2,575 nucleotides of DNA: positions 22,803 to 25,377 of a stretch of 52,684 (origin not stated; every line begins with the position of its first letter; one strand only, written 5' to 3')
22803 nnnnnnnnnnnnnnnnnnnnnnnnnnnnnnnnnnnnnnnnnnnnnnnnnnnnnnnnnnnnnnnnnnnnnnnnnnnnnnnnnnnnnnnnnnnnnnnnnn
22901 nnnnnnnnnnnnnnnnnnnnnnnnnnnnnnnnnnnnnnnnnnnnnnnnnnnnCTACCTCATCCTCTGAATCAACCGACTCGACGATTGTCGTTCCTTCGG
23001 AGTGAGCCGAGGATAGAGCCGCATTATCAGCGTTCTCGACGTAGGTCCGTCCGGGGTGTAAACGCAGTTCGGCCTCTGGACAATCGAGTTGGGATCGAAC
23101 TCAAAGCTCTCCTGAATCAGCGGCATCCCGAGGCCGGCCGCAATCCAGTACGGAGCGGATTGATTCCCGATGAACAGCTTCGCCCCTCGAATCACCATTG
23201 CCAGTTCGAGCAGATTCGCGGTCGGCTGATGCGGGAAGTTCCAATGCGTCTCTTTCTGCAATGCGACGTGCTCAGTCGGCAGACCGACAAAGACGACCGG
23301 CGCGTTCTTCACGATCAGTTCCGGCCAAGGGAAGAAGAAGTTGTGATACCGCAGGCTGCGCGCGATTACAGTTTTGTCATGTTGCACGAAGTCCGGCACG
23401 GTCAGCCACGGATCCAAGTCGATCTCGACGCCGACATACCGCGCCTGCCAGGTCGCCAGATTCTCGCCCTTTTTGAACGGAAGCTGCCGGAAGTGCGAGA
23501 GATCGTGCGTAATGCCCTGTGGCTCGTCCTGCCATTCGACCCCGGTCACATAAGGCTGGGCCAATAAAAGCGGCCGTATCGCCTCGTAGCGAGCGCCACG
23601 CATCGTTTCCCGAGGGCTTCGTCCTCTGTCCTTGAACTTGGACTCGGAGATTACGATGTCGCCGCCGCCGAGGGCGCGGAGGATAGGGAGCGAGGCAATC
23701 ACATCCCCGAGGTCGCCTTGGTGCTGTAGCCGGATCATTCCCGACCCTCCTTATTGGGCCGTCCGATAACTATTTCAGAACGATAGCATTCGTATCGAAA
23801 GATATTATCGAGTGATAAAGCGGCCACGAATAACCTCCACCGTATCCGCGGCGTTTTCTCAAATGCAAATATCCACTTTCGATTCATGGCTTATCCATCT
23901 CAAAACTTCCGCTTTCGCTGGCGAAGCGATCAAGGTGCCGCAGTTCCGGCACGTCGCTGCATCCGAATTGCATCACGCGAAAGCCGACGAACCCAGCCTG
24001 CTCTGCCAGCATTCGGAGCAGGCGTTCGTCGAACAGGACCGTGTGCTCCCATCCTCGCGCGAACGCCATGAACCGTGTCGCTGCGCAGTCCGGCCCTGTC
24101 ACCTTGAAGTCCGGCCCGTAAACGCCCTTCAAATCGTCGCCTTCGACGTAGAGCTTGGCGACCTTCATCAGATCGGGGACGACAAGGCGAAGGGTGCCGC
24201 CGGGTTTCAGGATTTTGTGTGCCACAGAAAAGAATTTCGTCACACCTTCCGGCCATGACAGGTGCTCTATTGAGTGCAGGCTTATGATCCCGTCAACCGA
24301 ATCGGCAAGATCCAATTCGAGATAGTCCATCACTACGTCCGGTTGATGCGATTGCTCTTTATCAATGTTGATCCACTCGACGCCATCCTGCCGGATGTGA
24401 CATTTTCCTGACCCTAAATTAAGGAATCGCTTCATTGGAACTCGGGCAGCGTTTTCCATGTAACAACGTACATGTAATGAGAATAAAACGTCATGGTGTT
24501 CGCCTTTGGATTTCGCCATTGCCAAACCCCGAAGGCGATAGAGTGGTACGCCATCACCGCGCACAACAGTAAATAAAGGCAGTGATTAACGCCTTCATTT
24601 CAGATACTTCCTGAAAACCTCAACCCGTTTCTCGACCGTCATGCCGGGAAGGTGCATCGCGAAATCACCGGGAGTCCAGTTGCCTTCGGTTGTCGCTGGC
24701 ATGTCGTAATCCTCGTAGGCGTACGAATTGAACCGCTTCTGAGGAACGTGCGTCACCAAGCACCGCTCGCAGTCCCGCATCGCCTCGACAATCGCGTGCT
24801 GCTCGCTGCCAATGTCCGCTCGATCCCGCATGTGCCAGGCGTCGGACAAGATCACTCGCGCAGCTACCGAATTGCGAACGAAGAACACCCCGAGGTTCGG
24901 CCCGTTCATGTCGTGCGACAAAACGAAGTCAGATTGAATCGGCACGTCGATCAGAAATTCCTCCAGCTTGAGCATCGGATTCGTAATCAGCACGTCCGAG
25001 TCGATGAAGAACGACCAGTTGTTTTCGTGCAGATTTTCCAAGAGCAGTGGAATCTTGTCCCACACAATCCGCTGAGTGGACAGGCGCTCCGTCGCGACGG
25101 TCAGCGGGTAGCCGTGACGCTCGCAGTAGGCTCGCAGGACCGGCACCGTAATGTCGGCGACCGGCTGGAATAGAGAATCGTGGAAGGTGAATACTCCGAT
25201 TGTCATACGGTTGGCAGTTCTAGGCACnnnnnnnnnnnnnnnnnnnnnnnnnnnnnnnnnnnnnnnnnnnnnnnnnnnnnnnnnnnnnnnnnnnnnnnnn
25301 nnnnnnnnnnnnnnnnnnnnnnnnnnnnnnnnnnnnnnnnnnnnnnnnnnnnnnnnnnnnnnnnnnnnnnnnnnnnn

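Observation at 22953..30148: Ten-gene phage-borne glycosyltransferase/methyltransferase cluster, a candidate autonomous methylated-glycan module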

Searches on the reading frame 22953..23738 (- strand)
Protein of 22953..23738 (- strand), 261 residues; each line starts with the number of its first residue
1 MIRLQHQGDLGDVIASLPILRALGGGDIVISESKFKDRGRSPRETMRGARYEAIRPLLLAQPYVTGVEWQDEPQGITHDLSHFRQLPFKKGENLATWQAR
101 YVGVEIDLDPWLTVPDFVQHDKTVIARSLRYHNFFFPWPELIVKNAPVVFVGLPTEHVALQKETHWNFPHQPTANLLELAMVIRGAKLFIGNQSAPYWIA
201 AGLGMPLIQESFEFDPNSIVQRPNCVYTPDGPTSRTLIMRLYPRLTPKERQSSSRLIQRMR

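Call 3: search_protein_families(library=pfam, proteins=[window:22953-23738:-], max_evalue=0.1)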
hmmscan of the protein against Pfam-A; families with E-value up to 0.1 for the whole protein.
window:22953-23738:- (261 aa): 1 family
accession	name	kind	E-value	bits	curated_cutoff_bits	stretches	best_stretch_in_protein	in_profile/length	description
PF01075.23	Glyco_transf_9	-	0.0018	18.1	22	1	172-208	170-206/247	Glycosyltransferase family 9 (heptosyltransferase)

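Call 4: search_protein_families(library=phrogs, proteins=[window:22953-23738:-], max_evalue=0.1)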
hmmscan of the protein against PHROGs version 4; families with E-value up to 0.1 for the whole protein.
window:22953-23738:- (261 aa): 0 families

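Call 9: search_protein_families(library=ncbifam, proteins=[window:22953-23738:-], max_evalue=0.1)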
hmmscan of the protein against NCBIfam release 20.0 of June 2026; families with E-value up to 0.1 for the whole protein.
window:22953-23738:- (261 aa): 2 families
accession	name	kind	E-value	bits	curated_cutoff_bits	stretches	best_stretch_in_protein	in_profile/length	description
TIGR02201.1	heptsyl_trn_III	equivalog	0.00012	21.3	170.2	1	176-209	251-284/344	putative lipopolysaccharide heptosyltransferase III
NF007742.0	PRK10422.1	equivalog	0.00042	19.2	467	1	175-208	252-285/352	lipopolysaccharide core heptosyltransferase RfaQ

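Call 85: search_solved_structures(query=A4, max_evalue=10, show_alignments=1)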
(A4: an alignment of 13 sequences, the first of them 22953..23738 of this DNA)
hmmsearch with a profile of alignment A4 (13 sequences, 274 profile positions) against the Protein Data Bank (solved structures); distinct sequences matched with E-value up to 10: 0.

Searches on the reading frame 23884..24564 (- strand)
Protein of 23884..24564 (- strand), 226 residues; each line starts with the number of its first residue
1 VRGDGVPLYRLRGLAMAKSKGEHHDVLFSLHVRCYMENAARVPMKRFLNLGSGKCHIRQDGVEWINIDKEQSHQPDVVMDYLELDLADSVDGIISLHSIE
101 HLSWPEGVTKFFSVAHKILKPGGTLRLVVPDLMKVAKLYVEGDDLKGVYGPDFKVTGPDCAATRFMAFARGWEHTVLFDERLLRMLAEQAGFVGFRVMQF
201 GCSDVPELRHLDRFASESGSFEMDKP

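Call 3: search_protein_families(library=pfam, proteins=[window:23884-24564:-], max_evalue=0.1)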
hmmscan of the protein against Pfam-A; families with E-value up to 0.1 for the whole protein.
window:23884-24564:- (226 aa): 5 families
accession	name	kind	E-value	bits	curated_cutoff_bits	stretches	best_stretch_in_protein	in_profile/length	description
PF08241.18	Methyltransf_11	-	7.3e-07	30.2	21.2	1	66-125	32-93/95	Methyltransferase domain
PF13489.12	Methyltransf_23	-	1.2e-05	25.5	27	1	63-192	61-159/164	Methyltransferase domain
PF13649.12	Methyltransf_25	-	0.00062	20.8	27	1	77-123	51-97/97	Methyltransferase domain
PF08242.18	Methyltransf_12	-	0.00077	20.6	30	1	76-125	48-98/98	Methyltransferase domain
PF02353.26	CMAS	-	0.0044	16.8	27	1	78-127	118-164/273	Mycolic acid cyclopropane synthetase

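Call 4: search_protein_families(library=phrogs, proteins=[window:23884-24564:-], max_evalue=0.1)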
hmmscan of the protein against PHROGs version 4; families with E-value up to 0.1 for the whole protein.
window:23884-24564:- (226 aa): 1 family
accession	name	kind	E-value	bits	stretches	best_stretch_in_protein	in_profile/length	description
phrog_6636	-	other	5.6e-05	23.7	1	45-131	34-113/177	methyltransferase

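Call 9: search_protein_families(library=ncbifam, proteins=[window:23884-24519:-], max_evalue=0.1)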
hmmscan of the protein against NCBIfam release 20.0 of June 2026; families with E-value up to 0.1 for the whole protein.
window:23884-24519:- (211 aa): 1 family
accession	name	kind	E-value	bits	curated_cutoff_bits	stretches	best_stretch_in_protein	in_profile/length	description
NF040660.1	mycolic_MTase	equivalog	0.016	14.8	390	1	63-112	115-162/283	cyclopropane mycolic acid synthase family methyltransferase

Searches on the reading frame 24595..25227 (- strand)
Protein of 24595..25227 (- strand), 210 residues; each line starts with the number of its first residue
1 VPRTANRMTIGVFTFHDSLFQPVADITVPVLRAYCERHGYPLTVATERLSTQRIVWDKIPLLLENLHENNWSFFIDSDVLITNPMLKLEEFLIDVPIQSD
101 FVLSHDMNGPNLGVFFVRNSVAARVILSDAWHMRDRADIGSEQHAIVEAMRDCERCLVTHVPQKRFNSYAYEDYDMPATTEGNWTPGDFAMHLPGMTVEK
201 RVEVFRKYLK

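Call 3: search_protein_families(library=pfam, proteins=[window:24595-25227:-], max_evalue=0.1)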
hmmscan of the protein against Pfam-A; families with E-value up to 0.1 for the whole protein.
window:24595-25227:- (210 aa): 3 families
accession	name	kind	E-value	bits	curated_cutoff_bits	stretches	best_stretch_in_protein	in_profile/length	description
PF05637.18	Glyco_transf_34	-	1.4e-17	64.7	23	2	33-94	34-101/238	galactosyl transferase GMA12/MNN10 family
PF03407.22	Nucleotid_trans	-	0.00014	22.4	22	1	50-152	47-154/208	Nucleotide-diphospho-sugar transferase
PF03314.20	DUF273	-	0.0048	16.9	30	1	32-129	2-101/219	Protein of unknown function, DUF273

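Call 4: search_protein_families(library=phrogs, proteins=[window:24595-25227:-], max_evalue=0.1)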
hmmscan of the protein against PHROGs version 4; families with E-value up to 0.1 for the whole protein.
window:24595-25227:- (210 aa): 0 families

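Call 9: search_protein_families(library=ncbifam, proteins=[window:24595-25206:-], max_evalue=0.1)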
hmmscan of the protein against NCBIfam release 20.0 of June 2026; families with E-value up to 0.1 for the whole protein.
window:24595-25206:- (203 aa): 0 families

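Call 13: find_related_loci(query=window:24595-25206:-, collection=viral_contigs, flank=10000)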
Query window:24595-25206:- (203 aa) in viral_contigs; peptide patterns used: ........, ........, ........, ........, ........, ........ (x = any residue, [..] = any of these).
5 stretches matched a pattern, but none encodes a relative of the query by tblastn (E <= 1e-3).
